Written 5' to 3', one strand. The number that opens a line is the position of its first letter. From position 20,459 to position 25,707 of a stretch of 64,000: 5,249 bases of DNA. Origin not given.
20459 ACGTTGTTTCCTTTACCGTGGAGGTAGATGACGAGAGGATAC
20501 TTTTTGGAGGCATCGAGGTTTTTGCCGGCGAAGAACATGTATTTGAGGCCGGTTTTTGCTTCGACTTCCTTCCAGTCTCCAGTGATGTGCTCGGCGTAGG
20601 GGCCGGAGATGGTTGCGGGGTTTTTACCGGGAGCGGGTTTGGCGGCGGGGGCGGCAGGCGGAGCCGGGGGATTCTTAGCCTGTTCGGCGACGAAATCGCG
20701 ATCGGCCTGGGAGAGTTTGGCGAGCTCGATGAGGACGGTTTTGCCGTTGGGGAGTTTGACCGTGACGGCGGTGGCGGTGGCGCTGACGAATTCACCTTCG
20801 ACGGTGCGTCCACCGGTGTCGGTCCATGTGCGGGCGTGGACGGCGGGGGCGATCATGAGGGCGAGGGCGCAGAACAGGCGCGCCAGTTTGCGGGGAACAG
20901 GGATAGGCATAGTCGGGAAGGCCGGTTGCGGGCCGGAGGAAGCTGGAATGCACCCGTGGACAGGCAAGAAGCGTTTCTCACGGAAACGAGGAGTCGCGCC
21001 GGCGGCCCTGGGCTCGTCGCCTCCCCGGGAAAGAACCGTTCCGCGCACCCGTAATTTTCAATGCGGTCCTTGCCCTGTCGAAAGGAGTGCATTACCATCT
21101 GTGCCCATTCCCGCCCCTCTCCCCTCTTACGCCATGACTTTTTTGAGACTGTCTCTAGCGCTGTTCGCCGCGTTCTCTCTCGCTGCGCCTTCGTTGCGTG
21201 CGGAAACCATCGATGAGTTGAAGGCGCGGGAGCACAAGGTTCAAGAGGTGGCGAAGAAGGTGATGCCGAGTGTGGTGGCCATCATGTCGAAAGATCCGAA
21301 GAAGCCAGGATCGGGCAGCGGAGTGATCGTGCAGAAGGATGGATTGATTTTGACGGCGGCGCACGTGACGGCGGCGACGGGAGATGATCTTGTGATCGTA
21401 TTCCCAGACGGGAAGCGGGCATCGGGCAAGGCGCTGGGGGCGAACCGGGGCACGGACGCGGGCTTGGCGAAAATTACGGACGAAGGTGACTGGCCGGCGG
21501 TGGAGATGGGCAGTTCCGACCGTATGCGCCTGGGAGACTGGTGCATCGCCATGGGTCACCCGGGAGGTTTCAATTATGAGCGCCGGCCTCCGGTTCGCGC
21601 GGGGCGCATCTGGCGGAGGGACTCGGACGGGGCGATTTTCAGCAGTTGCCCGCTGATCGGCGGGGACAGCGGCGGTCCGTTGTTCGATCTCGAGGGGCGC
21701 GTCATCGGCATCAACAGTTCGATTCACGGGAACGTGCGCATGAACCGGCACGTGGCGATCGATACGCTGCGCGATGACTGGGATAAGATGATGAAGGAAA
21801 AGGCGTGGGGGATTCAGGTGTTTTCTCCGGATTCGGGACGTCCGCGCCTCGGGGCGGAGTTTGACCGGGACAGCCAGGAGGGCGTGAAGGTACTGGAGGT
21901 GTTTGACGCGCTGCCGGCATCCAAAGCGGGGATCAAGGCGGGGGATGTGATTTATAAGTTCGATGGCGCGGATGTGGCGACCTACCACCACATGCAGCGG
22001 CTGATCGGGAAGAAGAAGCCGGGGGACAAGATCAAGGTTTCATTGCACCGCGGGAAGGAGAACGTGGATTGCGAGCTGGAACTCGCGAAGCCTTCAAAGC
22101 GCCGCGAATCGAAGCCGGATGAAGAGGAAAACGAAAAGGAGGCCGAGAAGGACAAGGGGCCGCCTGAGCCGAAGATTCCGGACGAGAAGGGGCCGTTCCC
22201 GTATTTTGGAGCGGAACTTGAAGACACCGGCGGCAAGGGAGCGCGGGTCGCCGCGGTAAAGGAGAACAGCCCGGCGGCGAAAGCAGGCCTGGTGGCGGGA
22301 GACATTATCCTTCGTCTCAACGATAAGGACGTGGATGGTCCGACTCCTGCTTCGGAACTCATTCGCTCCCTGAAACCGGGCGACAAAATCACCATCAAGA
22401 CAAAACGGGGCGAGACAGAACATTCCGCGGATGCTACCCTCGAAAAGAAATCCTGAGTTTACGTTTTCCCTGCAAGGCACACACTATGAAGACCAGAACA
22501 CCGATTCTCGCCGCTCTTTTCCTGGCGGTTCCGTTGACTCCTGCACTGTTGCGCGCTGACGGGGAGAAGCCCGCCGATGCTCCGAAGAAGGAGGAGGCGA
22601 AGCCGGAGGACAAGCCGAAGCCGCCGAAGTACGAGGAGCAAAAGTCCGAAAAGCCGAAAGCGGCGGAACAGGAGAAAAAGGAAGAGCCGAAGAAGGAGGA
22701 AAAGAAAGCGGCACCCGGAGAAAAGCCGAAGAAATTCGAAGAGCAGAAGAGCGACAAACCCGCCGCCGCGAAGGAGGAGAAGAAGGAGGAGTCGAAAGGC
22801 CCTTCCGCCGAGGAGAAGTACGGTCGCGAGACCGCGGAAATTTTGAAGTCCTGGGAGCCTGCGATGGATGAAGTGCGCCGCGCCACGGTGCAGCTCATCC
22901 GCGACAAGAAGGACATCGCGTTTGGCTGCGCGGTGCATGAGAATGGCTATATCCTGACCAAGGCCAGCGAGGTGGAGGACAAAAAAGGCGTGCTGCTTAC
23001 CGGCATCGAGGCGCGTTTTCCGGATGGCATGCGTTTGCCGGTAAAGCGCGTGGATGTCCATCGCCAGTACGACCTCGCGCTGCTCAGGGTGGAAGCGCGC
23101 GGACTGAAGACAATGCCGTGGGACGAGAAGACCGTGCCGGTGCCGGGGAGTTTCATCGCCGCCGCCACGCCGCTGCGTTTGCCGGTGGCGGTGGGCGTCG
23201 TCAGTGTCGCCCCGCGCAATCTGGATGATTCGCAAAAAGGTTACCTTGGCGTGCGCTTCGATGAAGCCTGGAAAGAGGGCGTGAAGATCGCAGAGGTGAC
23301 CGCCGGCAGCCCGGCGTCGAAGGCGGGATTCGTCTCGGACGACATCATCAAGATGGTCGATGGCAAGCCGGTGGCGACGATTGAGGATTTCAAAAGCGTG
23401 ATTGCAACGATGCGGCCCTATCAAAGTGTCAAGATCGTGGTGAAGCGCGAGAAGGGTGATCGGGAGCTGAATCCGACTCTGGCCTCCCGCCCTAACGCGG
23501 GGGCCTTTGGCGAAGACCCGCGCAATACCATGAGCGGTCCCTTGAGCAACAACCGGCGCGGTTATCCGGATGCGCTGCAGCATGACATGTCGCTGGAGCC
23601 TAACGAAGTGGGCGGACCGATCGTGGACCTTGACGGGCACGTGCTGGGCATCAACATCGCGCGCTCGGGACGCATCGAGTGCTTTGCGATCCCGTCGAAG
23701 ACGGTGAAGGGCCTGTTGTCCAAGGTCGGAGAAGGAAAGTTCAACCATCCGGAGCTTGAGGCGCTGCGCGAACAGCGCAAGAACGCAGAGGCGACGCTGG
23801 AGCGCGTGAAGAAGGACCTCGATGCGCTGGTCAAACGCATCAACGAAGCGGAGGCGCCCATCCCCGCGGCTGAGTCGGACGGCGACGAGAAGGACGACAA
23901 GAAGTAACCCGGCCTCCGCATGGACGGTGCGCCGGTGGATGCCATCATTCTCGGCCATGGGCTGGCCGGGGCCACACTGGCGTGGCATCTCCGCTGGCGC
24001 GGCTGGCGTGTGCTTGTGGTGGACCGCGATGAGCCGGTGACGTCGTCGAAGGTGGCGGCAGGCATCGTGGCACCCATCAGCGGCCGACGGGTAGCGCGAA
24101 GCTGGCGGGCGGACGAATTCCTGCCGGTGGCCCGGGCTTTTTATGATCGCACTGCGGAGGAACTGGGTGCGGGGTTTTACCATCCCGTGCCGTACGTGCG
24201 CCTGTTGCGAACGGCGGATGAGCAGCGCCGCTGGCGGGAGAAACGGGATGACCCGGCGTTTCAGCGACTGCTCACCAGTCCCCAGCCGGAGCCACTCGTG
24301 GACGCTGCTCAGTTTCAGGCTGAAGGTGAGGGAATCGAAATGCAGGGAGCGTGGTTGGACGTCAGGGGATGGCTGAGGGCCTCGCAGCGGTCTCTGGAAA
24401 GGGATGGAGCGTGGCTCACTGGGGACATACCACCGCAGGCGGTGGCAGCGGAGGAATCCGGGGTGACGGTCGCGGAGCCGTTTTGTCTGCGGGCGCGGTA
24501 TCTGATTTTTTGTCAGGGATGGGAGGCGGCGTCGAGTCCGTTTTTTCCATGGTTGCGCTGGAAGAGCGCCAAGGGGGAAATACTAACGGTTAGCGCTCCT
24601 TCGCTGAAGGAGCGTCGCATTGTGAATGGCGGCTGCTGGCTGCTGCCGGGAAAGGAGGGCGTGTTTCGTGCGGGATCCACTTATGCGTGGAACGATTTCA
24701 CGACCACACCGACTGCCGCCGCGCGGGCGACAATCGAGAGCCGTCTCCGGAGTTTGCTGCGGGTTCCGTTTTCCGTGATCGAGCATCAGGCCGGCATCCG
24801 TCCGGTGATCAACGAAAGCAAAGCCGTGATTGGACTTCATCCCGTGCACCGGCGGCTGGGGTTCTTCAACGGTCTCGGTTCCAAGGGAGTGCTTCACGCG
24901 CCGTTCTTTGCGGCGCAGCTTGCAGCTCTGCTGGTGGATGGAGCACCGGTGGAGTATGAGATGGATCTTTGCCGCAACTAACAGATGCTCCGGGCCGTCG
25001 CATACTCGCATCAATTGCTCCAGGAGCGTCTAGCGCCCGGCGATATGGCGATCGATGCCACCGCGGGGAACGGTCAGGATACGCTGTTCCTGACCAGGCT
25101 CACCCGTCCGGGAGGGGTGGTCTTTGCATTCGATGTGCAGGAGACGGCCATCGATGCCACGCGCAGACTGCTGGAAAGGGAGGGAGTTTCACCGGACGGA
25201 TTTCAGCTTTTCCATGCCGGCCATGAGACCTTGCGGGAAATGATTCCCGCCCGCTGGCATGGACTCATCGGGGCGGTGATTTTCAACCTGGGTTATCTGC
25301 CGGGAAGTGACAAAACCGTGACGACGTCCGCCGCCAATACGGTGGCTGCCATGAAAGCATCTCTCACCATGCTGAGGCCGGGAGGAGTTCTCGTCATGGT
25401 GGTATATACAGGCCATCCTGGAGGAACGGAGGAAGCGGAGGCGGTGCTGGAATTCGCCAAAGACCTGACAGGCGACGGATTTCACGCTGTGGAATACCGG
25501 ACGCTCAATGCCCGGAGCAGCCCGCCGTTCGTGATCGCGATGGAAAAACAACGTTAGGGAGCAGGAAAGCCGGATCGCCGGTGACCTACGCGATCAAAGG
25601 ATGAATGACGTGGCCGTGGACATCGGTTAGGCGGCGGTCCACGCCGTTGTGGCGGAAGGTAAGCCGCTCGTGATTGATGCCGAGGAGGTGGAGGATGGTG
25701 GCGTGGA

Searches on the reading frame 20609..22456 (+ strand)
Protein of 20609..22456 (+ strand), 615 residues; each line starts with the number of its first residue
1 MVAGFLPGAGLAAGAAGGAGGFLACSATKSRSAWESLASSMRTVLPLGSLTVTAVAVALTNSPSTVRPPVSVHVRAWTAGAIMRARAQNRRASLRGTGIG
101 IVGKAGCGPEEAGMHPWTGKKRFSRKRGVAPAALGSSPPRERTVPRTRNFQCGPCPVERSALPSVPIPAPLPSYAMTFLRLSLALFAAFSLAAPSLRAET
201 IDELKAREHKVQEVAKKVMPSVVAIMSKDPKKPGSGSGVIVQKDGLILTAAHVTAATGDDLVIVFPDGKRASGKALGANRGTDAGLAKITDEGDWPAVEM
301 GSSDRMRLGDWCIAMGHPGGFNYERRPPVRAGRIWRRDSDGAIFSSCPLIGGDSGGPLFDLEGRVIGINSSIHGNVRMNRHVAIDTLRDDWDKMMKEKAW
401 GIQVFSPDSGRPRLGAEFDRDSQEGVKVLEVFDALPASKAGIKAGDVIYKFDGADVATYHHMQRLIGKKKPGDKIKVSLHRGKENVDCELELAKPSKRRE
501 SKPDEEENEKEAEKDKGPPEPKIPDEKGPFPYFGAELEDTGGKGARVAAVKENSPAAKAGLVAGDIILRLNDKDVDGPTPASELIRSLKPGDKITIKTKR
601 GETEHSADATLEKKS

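Call 9: search_protein_families(library=pfam, proteins=[window:20609-22456:+], max_evalue=0.001)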
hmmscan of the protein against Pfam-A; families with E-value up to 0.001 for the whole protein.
window:20609-22456:+ (615 aa): 6 families
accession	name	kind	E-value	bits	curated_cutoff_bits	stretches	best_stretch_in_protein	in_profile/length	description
PF13180.12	PDZ_2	-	4.2e-32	110.7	27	2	412-492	1-80/80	PDZ domain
PF13365.12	Trypsin_2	-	1.2e-24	88.1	27.6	1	236-368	1-144/144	Trypsin-like peptidase domain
PF17820.7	PDZ_6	-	4e-19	68.5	27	2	547-600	2-54/54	PDZ domain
PF00595.29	PDZ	-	6.3e-15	55.8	23.2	2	410-478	8-79/81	PDZ domain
PF00089.32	Trypsin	-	7.8e-06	26.3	20.6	0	352-378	178-204/220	Trypsin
PF14685.13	PDZ_Tricorn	-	0.00031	21.1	25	0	438-484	34-81/88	Tricorn protease PDZ domain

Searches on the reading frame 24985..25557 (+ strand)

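Call 10: search_protein_families(library=pfam, proteins=[window:24985-25557:+], max_evalue=0.001)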
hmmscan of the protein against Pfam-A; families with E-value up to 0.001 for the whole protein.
window:24985-25557:+ (190 aa): 2 families
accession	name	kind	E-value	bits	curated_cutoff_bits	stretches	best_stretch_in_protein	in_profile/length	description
PF06962.18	rRNA_methylase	-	7.1e-44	149.5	22.7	1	46-187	1-137/137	Putative rRNA methylase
PF13847.12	Methyltransf_31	-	0.00058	20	27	0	20-69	5-54/145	Methyltransferase domain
